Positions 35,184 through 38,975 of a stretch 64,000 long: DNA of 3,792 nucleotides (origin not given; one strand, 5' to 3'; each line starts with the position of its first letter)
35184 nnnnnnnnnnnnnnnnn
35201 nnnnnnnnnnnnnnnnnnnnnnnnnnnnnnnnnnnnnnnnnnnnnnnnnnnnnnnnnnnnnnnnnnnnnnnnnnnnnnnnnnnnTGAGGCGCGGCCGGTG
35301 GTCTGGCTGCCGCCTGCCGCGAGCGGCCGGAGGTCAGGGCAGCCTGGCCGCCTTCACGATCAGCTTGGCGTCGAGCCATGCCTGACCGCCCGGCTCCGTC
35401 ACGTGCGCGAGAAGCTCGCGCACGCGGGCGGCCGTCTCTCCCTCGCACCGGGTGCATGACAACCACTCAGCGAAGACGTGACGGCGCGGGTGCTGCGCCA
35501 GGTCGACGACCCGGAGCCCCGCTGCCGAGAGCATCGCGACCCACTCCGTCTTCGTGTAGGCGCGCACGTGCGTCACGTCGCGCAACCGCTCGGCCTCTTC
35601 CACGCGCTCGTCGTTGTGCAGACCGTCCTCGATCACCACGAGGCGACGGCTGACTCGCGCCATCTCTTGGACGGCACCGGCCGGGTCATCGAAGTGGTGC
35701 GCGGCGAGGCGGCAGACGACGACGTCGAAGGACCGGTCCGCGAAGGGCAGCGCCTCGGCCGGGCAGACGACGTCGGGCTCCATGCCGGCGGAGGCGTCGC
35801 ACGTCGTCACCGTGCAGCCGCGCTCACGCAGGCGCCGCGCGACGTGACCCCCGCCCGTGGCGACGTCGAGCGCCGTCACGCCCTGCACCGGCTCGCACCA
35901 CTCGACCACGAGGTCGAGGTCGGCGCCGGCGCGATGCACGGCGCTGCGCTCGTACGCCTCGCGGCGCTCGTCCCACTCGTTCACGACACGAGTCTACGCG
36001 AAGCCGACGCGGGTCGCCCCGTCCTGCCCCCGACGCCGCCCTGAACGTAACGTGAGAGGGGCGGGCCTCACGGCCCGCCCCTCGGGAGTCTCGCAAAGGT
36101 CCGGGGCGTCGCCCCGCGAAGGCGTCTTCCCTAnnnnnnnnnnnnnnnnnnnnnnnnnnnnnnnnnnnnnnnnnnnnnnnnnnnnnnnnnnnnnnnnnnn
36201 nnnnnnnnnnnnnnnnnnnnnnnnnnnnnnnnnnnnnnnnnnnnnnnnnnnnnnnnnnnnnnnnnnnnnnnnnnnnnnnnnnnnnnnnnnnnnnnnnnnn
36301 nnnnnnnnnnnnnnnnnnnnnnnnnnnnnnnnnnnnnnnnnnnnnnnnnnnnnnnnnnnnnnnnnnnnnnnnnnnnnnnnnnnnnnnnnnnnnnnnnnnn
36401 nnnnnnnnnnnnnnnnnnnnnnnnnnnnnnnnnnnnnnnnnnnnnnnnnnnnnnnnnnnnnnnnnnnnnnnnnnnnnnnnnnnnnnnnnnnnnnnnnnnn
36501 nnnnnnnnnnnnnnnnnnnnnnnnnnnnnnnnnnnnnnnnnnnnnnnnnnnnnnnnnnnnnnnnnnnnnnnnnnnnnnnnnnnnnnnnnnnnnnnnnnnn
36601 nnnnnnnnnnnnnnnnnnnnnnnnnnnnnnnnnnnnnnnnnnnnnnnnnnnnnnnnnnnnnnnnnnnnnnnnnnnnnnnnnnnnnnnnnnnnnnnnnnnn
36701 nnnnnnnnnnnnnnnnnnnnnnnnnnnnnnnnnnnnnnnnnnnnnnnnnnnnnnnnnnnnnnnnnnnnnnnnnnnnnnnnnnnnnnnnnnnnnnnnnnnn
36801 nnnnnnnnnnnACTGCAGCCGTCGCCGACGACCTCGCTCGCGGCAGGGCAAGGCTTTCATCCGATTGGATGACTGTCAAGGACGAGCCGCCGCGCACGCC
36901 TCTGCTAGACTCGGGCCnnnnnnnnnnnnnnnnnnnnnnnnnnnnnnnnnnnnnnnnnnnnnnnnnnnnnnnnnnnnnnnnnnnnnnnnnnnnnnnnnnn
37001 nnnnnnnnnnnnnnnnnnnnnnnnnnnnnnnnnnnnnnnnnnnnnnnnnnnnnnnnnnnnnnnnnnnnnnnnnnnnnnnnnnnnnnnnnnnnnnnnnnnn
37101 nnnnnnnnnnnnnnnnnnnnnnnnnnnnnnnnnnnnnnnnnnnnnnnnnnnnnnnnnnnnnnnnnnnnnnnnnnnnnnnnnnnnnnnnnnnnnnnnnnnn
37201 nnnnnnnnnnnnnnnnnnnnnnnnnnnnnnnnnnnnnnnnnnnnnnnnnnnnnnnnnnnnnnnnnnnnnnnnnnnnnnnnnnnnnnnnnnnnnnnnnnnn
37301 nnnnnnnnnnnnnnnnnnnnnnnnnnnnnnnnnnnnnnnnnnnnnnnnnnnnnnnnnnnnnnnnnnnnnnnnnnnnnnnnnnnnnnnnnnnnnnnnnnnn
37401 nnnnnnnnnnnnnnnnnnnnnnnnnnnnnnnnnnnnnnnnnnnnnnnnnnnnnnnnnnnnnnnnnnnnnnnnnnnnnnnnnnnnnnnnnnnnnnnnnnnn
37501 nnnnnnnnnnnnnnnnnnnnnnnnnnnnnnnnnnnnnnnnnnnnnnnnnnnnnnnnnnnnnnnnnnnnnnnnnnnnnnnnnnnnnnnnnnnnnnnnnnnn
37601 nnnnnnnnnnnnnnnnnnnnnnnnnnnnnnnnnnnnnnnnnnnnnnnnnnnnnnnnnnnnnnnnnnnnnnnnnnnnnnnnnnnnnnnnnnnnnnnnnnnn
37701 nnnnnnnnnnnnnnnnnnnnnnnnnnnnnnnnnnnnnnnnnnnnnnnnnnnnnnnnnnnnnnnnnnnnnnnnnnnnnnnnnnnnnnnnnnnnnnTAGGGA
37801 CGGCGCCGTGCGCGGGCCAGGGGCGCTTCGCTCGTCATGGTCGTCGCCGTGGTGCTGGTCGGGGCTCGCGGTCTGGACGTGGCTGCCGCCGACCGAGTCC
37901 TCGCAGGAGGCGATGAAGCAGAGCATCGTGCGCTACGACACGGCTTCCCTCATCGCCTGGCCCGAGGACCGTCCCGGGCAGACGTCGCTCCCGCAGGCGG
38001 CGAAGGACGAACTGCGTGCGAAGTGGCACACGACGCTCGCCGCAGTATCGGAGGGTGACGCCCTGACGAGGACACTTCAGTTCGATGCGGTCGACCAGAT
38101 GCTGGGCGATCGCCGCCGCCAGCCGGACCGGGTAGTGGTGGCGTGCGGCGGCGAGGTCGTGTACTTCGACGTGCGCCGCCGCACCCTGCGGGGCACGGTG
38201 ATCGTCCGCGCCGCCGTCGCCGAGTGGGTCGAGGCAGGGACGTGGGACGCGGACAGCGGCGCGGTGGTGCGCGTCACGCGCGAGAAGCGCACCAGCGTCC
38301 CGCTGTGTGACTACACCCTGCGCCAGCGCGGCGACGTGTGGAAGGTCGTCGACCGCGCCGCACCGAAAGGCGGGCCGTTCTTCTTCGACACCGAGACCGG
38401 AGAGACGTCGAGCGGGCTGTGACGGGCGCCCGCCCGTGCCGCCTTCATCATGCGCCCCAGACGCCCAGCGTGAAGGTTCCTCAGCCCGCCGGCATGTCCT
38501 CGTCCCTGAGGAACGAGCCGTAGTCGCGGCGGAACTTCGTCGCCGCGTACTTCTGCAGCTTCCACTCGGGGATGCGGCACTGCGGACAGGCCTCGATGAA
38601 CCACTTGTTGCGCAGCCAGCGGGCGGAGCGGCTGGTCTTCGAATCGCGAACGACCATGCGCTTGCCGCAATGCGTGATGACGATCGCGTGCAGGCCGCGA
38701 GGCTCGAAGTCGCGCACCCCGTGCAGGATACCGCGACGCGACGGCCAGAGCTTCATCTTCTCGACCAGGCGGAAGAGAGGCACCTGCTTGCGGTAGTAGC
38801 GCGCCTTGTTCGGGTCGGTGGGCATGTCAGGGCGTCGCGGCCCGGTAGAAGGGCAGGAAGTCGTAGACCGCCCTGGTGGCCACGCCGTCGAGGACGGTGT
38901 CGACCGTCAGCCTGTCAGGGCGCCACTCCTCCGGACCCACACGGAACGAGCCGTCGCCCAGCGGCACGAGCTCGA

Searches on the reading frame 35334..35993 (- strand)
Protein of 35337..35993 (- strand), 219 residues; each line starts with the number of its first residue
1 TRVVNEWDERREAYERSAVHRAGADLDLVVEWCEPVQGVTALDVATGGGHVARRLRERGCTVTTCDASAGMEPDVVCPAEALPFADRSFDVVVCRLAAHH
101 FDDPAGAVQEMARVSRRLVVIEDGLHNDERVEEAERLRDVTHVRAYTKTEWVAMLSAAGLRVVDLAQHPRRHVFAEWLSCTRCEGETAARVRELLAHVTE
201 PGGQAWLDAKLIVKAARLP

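Call 24: search_protein_families(library=ncbifam, max_evalue=0.00001, proteins=[window:35337-35993:-])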
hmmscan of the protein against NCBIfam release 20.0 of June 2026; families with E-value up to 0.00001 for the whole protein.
seq(219 aa): 8 families
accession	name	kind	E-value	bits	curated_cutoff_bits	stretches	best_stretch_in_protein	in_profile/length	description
NF045667.1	MTase_DVU1556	equivalog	1.9e-12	47.1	155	1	29-169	14-169/213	DVU_1556 family methyltransferase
NF004452.0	PRK05785.1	equivalog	1.7e-11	44.1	207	1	30-124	46-147/228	hypothetical protein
NF001241.0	PRK00216.1-2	equivalog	5.2e-09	36.1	327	1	34-120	48-147/231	demethylmenaquinone methyltransferase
NF004851.0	PRK06202.1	equivalog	3.7e-08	33.1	243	1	38-123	61-166/237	hypothetical protein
NF007610.0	PRK10258.1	equivalog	5.7e-08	32.4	342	1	28-117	33-132/251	malonyl-ACP O-methyltransferase BioC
TIGR01934.1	MenG_MenH_UbiE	subfamily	8.6e-08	31.7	158.35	0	79-117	97-135/223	ubiquinone/menaquinone biosynthesis methyltransferase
NF001242.0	PRK00216.1-3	equivalog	4.4e-06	26.3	351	0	75-117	127-169/258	bifunctional demethylmenaquinone methyltransferase/2-methoxy-6-polyprenyl-1,4-benzoquinol methylase UbiE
TIGR02072.1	BioC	equivalog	7e-06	26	184.95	0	39-180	36-191/244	malonyl-ACP O-methyltransferase BioC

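Call 74: find_encoding_contigs(protein=window:35334-35984:-, flank=4000, max_places=5)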
Protein window:35334-35984:- (216 aa): no gene with exactly this product is on record in the collection.

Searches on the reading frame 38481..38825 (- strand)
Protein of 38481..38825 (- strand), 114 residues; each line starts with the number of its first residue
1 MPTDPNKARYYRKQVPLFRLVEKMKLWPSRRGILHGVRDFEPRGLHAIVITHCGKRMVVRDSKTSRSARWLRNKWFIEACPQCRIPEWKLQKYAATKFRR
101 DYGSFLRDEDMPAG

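Call 24: search_protein_families(library=ncbifam, max_evalue=0.00001, proteins=[window:38484-38825:-])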
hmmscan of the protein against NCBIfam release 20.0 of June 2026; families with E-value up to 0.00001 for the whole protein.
seq(114 aa): 2 families
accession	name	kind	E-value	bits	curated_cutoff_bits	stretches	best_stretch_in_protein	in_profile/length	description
TIGR03912.1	PylS_Nterm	equivalog_domain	2.3e-35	120.8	51.15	1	13-99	1-87/89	pyrrolysine--tRNA(Pyl) ligase small subunit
NF007083.1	PRK09537.1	equivalog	9e-19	67.8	550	1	15-100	4-89/425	pyrrolysine--tRNA(Pyl) ligase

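Call 71: find_encoding_contigs(protein=window:38481-38825:-, flank=8000, max_places=5)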
Protein window:38481-38825:- (114 aa): 2 contigs read that carry it; 2 places shown.
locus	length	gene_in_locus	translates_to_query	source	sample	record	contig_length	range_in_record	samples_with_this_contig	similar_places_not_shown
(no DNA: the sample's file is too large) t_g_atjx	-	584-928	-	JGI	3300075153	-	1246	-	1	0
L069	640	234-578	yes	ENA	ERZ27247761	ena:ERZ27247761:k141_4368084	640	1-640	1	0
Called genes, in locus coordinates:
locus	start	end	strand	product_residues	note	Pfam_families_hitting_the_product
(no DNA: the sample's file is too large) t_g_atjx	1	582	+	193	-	?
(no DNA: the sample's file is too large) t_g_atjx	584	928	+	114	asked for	-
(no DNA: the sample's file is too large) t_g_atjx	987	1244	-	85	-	?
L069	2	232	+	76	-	?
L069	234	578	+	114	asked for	-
